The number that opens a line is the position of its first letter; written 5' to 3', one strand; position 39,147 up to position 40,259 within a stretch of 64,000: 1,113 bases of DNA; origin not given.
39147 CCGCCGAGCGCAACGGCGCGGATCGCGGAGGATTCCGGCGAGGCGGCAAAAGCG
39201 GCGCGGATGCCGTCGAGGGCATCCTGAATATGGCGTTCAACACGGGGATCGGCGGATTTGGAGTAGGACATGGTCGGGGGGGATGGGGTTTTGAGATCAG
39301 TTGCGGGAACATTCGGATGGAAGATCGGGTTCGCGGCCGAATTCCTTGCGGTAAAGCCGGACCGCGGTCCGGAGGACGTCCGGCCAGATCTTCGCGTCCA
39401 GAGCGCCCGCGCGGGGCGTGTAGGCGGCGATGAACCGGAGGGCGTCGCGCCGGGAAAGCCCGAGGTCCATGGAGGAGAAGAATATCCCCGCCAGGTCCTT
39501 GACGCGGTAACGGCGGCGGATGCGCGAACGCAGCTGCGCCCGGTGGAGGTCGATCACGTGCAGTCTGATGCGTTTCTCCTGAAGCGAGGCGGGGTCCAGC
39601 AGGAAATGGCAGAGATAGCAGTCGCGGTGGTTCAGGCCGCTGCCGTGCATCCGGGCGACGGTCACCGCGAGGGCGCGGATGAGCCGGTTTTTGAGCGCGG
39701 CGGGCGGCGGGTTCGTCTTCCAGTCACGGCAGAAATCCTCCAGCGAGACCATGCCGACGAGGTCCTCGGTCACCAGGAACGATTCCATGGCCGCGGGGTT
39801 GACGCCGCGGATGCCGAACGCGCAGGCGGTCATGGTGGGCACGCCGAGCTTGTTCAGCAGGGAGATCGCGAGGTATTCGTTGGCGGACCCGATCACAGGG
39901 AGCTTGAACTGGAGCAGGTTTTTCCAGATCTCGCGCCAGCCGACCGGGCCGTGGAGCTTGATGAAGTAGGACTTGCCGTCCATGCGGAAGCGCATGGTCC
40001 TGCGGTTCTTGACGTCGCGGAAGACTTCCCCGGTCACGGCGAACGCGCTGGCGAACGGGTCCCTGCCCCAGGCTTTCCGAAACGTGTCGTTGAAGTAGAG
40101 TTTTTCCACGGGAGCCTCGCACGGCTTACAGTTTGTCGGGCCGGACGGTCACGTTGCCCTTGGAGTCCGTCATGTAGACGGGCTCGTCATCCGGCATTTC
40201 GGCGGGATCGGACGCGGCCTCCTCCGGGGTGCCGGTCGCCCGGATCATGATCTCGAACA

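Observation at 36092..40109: waaP embedded in a non-canonical module: Pol-beta nucleotidyltransferase + NPP/alkaline-phosphatase-superfamily enzyme + GT2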

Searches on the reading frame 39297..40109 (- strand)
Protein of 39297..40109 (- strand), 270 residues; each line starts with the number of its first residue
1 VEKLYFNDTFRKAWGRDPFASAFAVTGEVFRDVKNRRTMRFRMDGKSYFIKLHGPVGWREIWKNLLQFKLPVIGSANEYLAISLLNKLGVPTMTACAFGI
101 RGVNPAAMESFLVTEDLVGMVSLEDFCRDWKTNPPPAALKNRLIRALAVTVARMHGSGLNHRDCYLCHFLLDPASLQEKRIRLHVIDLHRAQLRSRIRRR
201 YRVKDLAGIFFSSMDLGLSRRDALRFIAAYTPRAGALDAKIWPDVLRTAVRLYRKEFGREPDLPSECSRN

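Call 7: search_protein_families(library=pfam, proteins=[window:39297-40109:-], max_evalue=0.1)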
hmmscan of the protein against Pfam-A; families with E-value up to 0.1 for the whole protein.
window:39297-40109:- (270 aa): 1 family
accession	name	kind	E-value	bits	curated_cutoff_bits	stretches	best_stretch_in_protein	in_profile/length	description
PF06293.20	Kdo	-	3e-50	171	21.3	1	24-230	5-207/207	Lipopolysaccharide kinase (Kdo/WaaP) family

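Call 8: search_protein_families(library=ncbifam, proteins=[window:39297-40109:-], max_evalue=0.1)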
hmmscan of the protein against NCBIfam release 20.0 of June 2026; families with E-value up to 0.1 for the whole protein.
window:39297-40109:- (270 aa): 4 families
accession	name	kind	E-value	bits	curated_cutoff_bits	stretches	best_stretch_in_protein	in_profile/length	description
NF011703.0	PRK15123.1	equivalog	9.8e-97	323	170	1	4-255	3-260/268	lipopolysaccharide core heptose(I) kinase RfaP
NF007383.0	PRK09902.1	equivalog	1.2e-06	28.2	235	1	107-199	97-183/216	lipopolysaccharide kinase InaA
NF002475.0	PRK01723.1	equivalog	0.0017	17.4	142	1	137-202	142-200/241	3-deoxy-D-manno-octulosonic acid kinase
NF001779.0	PRK00513.2-5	equivalog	0.039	13.4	486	0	34-66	24-56/250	septum site-determining protein MinC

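Call 39: find_homologous_proteins(query=window:39297-40109:-)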
Query window:39297-40109:- (270 aa): 3728 proteins with E <= 0.001 among 6532 candidates; the best 120 are listed.
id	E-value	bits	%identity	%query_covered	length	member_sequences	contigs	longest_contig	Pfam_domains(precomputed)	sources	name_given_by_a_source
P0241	1.3e-174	597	94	100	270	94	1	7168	PF06293.21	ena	-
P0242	2.4e-169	580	93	100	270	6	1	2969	PF06293.21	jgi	jgi:heptose I phosphotransferase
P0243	3.5e-168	576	92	100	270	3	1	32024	PF06293.21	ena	-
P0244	3.5e-168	576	92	100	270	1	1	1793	PF06293.21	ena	-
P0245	1.5e-163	561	90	100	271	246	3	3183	PF06293.21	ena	-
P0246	1.8e-161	554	88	100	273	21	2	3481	PF06293.21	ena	-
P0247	6.2e-160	549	87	100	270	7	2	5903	PF06293.21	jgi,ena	-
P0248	5.9e-157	539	87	99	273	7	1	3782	PF06293.21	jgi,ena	-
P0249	1.1e-119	417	68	99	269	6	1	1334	PF06293.21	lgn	-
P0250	3.6e-103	363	61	97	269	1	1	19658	PF06293.21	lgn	-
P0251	2.0e-102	360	66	91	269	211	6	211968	PF06293.21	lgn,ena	-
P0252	9.2e-102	358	67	91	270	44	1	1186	PF06293.21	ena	-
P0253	2.3e-101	357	65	96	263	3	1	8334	PF06293.21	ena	-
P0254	2.4e-101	357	60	96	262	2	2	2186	PF06293.21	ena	-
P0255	3.2e-101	357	60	98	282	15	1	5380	PF06293.21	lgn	-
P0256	7.7e-101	355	67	91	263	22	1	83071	PF06293.21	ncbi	-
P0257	3.1e-100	353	65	91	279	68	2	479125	PF06293.21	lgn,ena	-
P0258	3.4e-99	350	66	91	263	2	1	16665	PF06293.21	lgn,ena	-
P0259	5.1e-99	349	62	96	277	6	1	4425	PF06293.21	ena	-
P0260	1.1e-98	348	59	96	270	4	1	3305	PF06293.21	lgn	-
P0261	3.1e-98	347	64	91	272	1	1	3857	PF06293.21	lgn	-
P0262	4.0e-98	346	64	92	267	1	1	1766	PF06293.21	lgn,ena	-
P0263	5.0e-98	346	61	96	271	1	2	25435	PF06293.21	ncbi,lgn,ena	-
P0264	7.5e-98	345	59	96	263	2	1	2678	PF06293.21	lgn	-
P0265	8.0e-98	345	61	92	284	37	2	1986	PF06293.21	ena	-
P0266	9.9e-98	345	57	98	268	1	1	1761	PF06293.21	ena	-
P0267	1.2e-97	345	64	91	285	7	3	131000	PF06293.21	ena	-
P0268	3.4e-97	343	58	99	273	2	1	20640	PF06293.21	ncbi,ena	-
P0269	3.6e-97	343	60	98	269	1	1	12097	PF06293.21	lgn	-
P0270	5.0e-97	343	61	99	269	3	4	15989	PF06293.21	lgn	-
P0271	8.8e-97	342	62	92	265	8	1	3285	PF06293.21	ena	-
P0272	5.5e-96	339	62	93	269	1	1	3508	PF06293.21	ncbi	-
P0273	6.9e-96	339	61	97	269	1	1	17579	PF06293.21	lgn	-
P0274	1.7e-95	338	62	90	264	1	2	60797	PF06293.21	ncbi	-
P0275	2.7e-95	337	60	94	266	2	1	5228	PF06293.21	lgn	-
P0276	3.1e-95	337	62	93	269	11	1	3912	PF06293.21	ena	-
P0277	3.2e-95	337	61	96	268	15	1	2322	PF06293.21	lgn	-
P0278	8.0e-95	336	62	91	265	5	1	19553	PF06293.21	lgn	-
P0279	1.3e-94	335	62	94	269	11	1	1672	PF06293.21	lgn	-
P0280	2.9e-94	334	58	98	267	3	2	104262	PF06293.21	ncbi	-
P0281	3.3e-94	333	62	89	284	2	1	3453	PF06293.21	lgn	-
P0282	3.6e-94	333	61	91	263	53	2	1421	PF06293.21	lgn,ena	-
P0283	3.9e-94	333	58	96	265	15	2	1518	PF06293.21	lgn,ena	-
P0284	4.4e-94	333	60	93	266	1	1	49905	PF06293.21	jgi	-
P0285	5.5e-94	333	54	96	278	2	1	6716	PF06293.21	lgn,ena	-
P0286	3.5e-93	330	56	96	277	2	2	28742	PF06293.21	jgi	jgi:heptose I phosphotransferase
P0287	9.7e-93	329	60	91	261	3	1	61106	PF06293.21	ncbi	-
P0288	1.4e-92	328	60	93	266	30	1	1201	PF06293.21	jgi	jgi:heptose I phosphotransferase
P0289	1.6e-92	328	60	91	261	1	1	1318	PF06293.21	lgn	-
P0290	2.1e-92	328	59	92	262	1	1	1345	PF06293.21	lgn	-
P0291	2.2e-92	328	58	92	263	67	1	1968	PF06293.21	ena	-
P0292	2.5e-92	327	63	91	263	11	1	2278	PF06293.21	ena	-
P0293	2.5e-92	327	61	90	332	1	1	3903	PF06293.21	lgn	-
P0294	2.9e-92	327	61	91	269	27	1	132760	PF06293.21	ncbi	-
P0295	3.1e-92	327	60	94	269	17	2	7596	PF06293.21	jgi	-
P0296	3.3e-92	327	58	97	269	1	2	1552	PF06293.21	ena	-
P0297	5.9e-92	326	60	90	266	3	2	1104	PF06293.21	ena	-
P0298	1.5e-91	325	56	97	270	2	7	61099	PF06293.21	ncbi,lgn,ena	-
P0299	4.1e-91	323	61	91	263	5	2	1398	PF06293.21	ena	-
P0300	4.8e-91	323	58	97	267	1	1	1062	PF06293.21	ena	-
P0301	5.3e-91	323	56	98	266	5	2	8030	PF06293.21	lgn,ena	-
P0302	2.5e-90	321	57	96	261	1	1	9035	PF06293.21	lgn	-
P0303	2.7e-90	321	57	94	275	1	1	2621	PF06293.21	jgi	-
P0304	2.8e-90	321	57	96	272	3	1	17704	PF06293.21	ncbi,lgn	-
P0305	6.2e-90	319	56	96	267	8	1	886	PF06293.21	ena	-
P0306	6.9e-90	319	58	93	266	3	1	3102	PF06293.21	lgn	-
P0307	9.6e-90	319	56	96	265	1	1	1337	PF06293.21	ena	-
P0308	1.0e-89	319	54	100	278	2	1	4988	PF06293.21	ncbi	-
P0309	1.1e-89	319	58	96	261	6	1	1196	PF06293.21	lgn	-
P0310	1.9e-89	318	58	96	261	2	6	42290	PF06293.21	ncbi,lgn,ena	-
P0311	2.6e-89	317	56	96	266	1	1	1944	PF06293.21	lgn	-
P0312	3.6e-89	317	57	91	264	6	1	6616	PF06293.21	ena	-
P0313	5.4e-89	316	58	97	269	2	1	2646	PF06293.21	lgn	-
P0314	5.4e-89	316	56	96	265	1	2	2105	PF06293.21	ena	-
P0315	9.2e-89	316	56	94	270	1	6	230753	PF06293.21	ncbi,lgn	-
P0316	9.6e-89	316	54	96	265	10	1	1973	PF06293.21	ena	-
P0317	1.1e-88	315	56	94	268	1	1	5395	PF06293.21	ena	-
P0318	1.6e-88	315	61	88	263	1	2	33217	PF06293.21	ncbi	-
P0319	1.9e-88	315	58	95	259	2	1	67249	PF06293.21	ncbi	-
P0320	3.6e-88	314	56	94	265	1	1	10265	PF06293.21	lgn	-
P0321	3.8e-88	314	55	96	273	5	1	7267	PF06293.21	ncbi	-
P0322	5.5e-88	313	54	97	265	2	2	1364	PF06293.21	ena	-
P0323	6.3e-88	313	58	97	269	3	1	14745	PF06293.21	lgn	-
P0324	8.6e-88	312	56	96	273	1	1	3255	PF06293.21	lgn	-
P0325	9.0e-88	312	54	96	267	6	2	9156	PF06293.21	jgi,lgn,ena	jgi:heptose I phosphotransferase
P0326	9.1e-88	312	55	94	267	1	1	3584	PF06293.21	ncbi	-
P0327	1.2e-87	312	56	94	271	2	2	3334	PF06293.21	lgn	-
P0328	1.2e-87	312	55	96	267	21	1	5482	PF06293.21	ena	-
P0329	1.5e-87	312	54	98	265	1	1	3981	PF06293.21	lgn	-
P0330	2.0e-87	311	57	89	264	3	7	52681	PF06293.21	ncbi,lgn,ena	-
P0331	2.3e-87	311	54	97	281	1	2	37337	PF06293.21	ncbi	-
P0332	2.5e-87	311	56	96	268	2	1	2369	PF06293.21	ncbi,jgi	-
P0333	3.1e-87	311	54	96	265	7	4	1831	PF06293.21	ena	-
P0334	4.1e-87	310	54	98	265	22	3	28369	PF06293.21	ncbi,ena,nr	ncbi:MAG: lipopolysaccharide core heptose(I) kinase RfaP [Lentisphaeria bacterium]|nr:lipopolysaccha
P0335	5.0e-87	310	54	97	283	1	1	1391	PF06293.21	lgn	-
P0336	5.7e-87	310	55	96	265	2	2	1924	PF06293.21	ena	-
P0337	7.4e-87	309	56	94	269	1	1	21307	PF06293.21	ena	-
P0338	7.8e-87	309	62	84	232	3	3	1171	PF06293.21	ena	-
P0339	9.3e-87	309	57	94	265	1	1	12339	PF06293.21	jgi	jgi:heptose I phosphotransferase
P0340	1.1e-86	309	54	96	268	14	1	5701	PF06293.21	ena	-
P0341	1.4e-86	309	54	96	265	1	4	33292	PF06293.21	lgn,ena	-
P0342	1.8e-86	308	54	95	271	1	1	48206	PF06293.21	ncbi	-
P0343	1.9e-86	308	56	95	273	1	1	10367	PF06293.21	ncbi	-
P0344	1.9e-86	308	56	96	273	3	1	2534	PF06293.21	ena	-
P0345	3.6e-86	307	56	94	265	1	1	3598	PF06293.21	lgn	-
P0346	3.9e-86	307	57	99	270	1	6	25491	PF06293.21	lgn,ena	-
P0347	4.4e-86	307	53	98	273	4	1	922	PF06293.21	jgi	jgi:heptose I phosphotransferase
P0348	5.2e-86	307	55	95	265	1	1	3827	PF06293.21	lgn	-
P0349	6.1e-86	306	57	93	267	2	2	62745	PF06293.21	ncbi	-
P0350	8.9e-86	306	57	94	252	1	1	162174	PF06293.21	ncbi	-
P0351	1.0e-85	306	57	91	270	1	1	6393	PF06293.21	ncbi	-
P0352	1.2e-85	305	55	97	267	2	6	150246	PF06293.21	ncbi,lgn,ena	-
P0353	1.3e-85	305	56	97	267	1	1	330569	PF06293.21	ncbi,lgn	-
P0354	1.5e-85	305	58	91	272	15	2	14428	PF06293.21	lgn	-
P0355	1.6e-85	305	54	96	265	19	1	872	PF06293.21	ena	-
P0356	2.6e-85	304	55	91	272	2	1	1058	PF06293.21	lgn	-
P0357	4.2e-85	304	56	94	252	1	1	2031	PF06293.21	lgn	-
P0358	4.3e-85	304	56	93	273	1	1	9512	PF06293.21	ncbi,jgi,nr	ncbi:MAG: lipopolysaccharide core heptose(I) kinase RfaP [Victivallales bacterium]|jgi:heptose I pho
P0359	4.4e-85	304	53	97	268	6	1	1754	PF06293.21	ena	-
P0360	6.6e-85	303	54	97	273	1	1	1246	PF06293.21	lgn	-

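Call 40: find_encoding_contigs(protein=P0256, flank=7000, max_places=1)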
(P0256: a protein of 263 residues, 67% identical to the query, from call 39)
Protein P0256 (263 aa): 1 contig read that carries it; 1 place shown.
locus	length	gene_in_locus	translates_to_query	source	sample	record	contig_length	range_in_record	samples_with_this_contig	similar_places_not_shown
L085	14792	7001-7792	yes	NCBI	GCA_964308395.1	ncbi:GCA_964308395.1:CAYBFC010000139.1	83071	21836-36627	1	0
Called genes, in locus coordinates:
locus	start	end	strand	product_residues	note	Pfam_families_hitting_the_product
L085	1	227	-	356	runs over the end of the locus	PF00392:GntR, PF13377:Peripla_BP_3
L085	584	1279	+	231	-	PF00753:Lactamase_B (weak), PF12706:Lactamase_B_2, PF23023:Anti-Pycsar_Apyc1 (weak)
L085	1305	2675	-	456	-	PF01554:MatE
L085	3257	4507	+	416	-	PF00180:Iso_dh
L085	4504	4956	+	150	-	PF13508:Acetyltransf_7 (faint), PF00583:Acetyltransf_1, PF13673:Acetyltransf_10 (weak)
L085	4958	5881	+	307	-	PF09924:LPG_synthase_C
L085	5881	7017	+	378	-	PF13439:Glyco_transf_4 (faint), PF20706:GT4-conflict, PF00534:Glycos_transf_1, PF13692:Glyco_trans_1_4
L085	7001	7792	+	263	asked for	PF06293:Kdo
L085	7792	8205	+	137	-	PF00472:RF-1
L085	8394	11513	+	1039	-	PF02837:Glyco_hydro_2_N, PF00703:Glyco_hydro_2, PF02836:Glyco_hydro_2_C, PF16353:LacZ_4, PF02929:Bgal_small_N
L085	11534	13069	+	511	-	PF22422:MGH1-like_GH, PF01204:Trehalase, PF03200:Glyco_hydro_63 (weak)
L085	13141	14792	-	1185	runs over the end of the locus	PF06452:CBM9_1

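Call 41: find_encoding_contigs(protein=P0334, flank=7000, max_places=1)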
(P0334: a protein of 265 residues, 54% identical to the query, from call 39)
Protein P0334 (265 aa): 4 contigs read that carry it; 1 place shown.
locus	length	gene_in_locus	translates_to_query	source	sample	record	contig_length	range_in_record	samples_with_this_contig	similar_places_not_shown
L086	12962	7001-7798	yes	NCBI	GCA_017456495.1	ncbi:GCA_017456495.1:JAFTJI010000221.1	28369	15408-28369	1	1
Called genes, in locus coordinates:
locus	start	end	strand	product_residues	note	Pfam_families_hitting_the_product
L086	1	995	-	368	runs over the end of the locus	PF00392:GntR, PF00532:Peripla_BP_1, PF13377:Peripla_BP_3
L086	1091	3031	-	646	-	PF05448:AXE1, PF00326:Peptidase_S9 (weak)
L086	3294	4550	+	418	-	PF00180:Iso_dh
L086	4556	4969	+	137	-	PF00583:Acetyltransf_1, PF13673:Acetyltransf_10 (weak), PF13508:Acetyltransf_7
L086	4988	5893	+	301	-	PF09924:LPG_synthase_C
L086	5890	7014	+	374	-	PF13439:Glyco_transf_4 (faint), PF20706:GT4-conflict, PF00534:Glycos_transf_1, PF13692:Glyco_trans_1_4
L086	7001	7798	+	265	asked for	PF06293:Kdo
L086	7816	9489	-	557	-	-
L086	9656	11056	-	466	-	PF04466:Terminase_3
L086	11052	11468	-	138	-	-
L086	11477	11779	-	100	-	-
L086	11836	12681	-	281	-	PF04055:Radical_SAM, PF13186:SPASM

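Call 42: find_encoding_contigs(protein=P0353, flank=7000, max_places=1)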
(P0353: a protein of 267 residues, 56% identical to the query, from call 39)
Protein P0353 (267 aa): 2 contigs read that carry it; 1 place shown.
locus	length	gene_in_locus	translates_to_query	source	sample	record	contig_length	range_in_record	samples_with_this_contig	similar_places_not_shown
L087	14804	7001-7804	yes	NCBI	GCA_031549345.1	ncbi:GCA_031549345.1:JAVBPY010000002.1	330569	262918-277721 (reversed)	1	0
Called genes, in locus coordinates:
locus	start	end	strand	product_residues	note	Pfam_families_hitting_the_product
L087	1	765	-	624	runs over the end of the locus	PF26626:DUF8201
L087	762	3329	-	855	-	PF01624:MutS_I, PF05188:MutS_II, PF05192:MutS_III, PF05190:MutS_IV, PF00488:MutS_V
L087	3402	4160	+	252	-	PF00535:Glycos_transf_2 (weak)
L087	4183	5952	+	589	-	-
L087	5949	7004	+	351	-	PF13439:Glyco_transf_4 (weak), PF20706:GT4-conflict, PF00534:Glycos_transf_1, PF13692:Glyco_trans_1_4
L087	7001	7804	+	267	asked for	PF06293:Kdo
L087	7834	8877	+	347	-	PF04613:LpxD, PF25084:LbH_EIF2B (weak), PF25087:GMPPB_C (faint), PF00132:Hexapep, PF14602:Hexapep_2 (faint), PF00132:Hexapep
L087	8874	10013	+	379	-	-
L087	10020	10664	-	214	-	PF03358:FMN_red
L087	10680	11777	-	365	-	PF08240:ADH_N, PF00107:ADH_zinc_N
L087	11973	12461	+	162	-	PF01047:MarR, PF02082:Rrf2 (faint), PF12802:MarR_2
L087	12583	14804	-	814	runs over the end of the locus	-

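Call 52: find_encoding_contigs(protein=P0251, flank=7000, max_places=1)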
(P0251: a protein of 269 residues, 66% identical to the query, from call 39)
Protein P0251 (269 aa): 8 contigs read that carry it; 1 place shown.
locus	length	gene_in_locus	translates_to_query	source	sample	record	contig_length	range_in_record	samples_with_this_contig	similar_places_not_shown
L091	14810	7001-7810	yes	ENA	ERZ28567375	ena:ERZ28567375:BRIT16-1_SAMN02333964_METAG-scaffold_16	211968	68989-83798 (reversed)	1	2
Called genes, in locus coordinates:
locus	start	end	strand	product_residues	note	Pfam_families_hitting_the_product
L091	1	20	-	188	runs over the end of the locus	PF01765:RRF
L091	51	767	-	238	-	PF00696:AA_kinase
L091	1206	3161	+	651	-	PF00005:ABC_tran, PF00006:ATP-synt_ab (faint), PF02463:SMC_N (faint), PF03308:MeaB (faint), PF13555:AAA_29 (faint), PF12848:ABC_tran_Xtn, PF00005:ABC_tran, PF16326:ABC_tran_CTD, +2 more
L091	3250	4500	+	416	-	PF00180:Iso_dh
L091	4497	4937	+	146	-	PF00583:Acetyltransf_1, PF13673:Acetyltransf_10, PF13508:Acetyltransf_7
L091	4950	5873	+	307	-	PF09924:LPG_synthase_C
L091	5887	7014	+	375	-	PF13439:Glyco_transf_4 (weak), PF20706:GT4-conflict, PF00534:Glycos_transf_1, PF13692:Glyco_trans_1_4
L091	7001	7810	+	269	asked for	PF06293:Kdo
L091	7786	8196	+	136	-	PF00472:RF-1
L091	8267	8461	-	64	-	-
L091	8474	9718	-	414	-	PF03977:OAD_beta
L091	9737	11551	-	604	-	PF25973:BSH_CzcB (faint), PF00682:HMGL-like, PF02436:PYC_OADA, PF00364:Biotin_lipoyl, PF25917:BSH_RND (weak), PF25919:BSH_CusB (weak)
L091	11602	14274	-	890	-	PF00690:Cation_ATPase_N, PF00122:E1-E2_ATPase, PF00702:Hydrolase, PF13246:Cation_ATPase, PF08282:Hydrolase_3 (faint), PF00689:Cation_ATPase_C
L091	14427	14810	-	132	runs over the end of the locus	-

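Call 58: search_solved_structures(query=window:39297-40109:-, max_evalue=0.001, show_alignments=1)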
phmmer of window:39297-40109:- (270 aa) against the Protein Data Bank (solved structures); distinct sequences matched with E-value up to 0.001: 1.
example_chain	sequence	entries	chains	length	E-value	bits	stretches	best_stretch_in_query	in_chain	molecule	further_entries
6dfl_A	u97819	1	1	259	4.5e-74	252.7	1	4-233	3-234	Lipopolysaccharide core heptose(I) kinase RfaP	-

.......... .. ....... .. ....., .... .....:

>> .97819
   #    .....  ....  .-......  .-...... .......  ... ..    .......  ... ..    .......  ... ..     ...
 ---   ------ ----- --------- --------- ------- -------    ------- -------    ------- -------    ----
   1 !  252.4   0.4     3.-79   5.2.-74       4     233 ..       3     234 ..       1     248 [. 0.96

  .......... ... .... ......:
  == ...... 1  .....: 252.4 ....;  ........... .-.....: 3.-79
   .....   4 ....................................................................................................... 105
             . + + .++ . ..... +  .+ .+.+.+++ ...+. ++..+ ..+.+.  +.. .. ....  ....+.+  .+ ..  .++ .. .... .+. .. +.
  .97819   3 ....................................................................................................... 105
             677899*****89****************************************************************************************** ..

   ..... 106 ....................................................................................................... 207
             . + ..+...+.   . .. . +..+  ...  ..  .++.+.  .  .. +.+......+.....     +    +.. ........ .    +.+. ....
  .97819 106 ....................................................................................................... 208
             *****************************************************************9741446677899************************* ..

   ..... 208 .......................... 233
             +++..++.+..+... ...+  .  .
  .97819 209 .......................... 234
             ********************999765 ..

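Call 69: find_encoding_contigs(protein=P0250, flank=8000, max_places=1)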
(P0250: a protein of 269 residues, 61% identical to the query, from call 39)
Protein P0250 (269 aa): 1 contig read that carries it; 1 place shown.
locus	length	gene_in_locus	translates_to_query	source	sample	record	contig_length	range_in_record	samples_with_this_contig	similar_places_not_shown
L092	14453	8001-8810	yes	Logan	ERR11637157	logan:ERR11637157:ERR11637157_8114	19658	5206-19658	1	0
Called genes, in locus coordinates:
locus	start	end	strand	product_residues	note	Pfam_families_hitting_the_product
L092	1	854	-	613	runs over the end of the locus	PF02660:G3P_acyltransf, PF01210:NAD_Gly3P_dh_N, PF02558:ApbA, PF03807:F420_oxidored, PF07479:NAD_Gly3P_dh_C, PF20618:GPD_NAD_C_bact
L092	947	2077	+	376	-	PF00557:Peptidase_M24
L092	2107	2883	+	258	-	PF00535:Glycos_transf_2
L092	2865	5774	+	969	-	-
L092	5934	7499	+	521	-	PF03063:Prismane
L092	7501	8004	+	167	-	PF09394:Inhibitor_I42 (weak)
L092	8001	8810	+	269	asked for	PF06293:Kdo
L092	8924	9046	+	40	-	-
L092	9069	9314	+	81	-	-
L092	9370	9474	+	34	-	-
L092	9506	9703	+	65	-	-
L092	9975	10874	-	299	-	PF00149:Metallophos (weak)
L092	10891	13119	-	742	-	PF03449:GreA_GreB_N, PF01272:GreA_GreB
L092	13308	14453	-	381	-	?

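Call 70: find_encoding_contigs(protein=P0253, flank=8000, max_places=1)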
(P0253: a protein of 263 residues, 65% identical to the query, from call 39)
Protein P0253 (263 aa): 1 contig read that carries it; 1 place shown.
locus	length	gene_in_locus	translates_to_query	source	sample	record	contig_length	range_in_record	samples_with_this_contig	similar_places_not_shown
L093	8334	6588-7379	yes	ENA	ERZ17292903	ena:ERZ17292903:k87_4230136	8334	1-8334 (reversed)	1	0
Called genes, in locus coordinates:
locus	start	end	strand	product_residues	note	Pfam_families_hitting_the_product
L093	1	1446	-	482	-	?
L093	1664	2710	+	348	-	PF00392:GntR (weak)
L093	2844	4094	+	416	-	PF00180:Iso_dh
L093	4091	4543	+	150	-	PF13508:Acetyltransf_7 (faint), PF00583:Acetyltransf_1, PF13673:Acetyltransf_10 (weak)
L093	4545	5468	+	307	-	PF09924:LPG_synthase_C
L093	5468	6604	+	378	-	PF13439:Glyco_transf_4 (weak), PF20706:GT4-conflict, PF00534:Glycos_transf_1, PF13692:Glyco_trans_1_4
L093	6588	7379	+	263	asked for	PF06293:Kdo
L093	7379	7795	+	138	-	PF00472:RF-1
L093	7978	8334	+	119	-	?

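Call 76: search_protein_families(library=padloc, proteins=[window:39297-40109:-], max_evalue=0.01)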
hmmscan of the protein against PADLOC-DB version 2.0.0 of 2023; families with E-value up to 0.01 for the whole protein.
window:39297-40109:- (270 aa): 0 families
